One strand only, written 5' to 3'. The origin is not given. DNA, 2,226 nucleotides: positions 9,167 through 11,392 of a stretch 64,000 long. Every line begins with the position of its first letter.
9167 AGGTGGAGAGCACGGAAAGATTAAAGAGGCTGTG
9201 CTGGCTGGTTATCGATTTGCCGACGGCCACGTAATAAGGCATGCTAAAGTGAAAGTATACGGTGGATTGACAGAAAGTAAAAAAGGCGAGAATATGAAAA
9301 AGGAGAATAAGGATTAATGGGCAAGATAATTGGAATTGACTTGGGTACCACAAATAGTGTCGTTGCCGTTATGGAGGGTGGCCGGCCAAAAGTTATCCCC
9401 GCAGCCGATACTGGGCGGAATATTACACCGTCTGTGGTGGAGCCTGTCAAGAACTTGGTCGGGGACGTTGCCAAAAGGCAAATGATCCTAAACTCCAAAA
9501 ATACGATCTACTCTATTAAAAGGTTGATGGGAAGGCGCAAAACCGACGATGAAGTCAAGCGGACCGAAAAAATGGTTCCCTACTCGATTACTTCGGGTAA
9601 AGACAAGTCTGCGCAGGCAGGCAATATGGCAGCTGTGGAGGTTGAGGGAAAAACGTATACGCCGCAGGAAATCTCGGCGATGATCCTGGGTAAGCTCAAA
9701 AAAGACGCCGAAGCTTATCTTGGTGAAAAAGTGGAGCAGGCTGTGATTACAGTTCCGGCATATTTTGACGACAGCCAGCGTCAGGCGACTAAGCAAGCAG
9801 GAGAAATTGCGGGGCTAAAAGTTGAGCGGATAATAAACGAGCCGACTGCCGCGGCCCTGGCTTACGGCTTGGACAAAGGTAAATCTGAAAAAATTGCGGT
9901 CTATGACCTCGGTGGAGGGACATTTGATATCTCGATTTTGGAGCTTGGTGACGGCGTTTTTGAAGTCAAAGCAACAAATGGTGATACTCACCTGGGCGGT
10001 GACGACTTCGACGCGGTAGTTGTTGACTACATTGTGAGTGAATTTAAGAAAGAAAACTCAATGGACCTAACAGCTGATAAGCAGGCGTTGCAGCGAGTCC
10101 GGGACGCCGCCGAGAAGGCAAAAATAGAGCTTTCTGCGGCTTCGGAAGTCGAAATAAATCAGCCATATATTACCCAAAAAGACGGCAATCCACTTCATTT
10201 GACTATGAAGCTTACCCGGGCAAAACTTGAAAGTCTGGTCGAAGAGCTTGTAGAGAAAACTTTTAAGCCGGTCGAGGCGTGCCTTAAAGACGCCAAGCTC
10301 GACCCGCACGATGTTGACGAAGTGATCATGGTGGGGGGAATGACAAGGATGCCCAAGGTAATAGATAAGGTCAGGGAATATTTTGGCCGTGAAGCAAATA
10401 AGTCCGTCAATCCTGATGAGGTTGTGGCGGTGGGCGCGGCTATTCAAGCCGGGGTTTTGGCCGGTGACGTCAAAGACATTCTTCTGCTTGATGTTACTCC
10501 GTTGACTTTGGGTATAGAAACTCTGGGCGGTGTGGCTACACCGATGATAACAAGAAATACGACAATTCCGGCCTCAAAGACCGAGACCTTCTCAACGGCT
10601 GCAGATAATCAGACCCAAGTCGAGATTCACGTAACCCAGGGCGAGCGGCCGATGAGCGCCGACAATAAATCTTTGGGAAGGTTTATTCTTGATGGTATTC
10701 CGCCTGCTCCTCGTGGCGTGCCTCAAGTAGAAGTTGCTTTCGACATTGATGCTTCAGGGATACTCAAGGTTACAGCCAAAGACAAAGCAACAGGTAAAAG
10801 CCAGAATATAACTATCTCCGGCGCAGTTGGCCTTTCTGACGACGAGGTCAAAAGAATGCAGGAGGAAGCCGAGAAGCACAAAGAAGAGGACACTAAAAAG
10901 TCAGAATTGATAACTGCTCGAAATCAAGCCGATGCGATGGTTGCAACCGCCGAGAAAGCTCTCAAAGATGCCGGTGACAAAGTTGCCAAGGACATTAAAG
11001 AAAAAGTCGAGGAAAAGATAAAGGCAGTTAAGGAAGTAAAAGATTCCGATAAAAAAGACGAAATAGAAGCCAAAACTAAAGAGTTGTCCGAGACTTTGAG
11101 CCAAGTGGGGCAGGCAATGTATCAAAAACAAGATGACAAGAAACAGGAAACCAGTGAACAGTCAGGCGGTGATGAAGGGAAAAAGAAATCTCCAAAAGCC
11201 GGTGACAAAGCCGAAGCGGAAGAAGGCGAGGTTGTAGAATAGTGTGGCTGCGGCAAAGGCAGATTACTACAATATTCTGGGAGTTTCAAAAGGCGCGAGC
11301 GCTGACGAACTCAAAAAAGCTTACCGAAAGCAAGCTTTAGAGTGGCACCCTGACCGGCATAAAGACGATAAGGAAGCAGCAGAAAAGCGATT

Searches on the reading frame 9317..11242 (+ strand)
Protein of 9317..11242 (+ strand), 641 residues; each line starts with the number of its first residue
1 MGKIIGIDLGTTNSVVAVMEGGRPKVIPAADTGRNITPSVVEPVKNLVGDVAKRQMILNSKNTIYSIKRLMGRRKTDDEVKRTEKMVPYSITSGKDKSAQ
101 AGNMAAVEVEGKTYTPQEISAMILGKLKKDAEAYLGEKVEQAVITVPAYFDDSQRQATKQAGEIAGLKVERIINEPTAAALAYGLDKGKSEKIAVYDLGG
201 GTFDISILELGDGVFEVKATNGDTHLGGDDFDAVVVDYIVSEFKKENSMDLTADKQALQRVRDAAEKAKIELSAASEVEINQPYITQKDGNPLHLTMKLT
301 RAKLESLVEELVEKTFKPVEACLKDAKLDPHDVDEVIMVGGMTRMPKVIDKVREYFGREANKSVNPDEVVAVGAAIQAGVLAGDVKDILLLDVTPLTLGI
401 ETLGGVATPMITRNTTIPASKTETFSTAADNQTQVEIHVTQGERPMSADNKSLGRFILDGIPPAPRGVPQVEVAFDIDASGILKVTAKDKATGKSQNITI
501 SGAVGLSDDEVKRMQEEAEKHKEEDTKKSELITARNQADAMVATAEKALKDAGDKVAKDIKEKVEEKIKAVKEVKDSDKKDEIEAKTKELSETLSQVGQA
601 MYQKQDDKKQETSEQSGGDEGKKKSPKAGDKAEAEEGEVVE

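Call 68: find_encoding_contigs(protein=window:9317-11242:+, flank=10000, max_places=1)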
Protein window:9317-11242:+ (641 aa): 24 contigs read that carry it; 1 place shown.
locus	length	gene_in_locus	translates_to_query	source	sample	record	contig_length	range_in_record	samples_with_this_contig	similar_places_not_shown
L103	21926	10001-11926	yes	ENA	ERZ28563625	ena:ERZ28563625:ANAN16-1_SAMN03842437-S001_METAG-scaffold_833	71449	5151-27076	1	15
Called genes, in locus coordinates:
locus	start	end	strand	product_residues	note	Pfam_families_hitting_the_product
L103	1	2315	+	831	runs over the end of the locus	PF13231:PMT_2 (weak), PF02366:PMT, PF13231:PMT_2, PF16192:PMT_4TMC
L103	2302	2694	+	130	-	-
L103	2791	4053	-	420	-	-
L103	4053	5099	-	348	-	PF00041:fn3, PF16656:Pur_ac_phosph_N (weak)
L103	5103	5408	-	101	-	-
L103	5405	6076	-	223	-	-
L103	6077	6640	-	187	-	PF05137:PilN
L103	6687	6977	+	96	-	-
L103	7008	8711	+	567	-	PF03023:MurJ, PF13440:Polysacc_synt_3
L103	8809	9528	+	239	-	PF01628:HrcA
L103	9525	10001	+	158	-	PF01025:GrpE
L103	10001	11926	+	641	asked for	PF00012:HSP70, PF06723:MreB_Mbl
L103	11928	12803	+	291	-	PF00226:DnaJ, PF01556:DnaJ_C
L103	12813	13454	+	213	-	PF06445:GyrI-like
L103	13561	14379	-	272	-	-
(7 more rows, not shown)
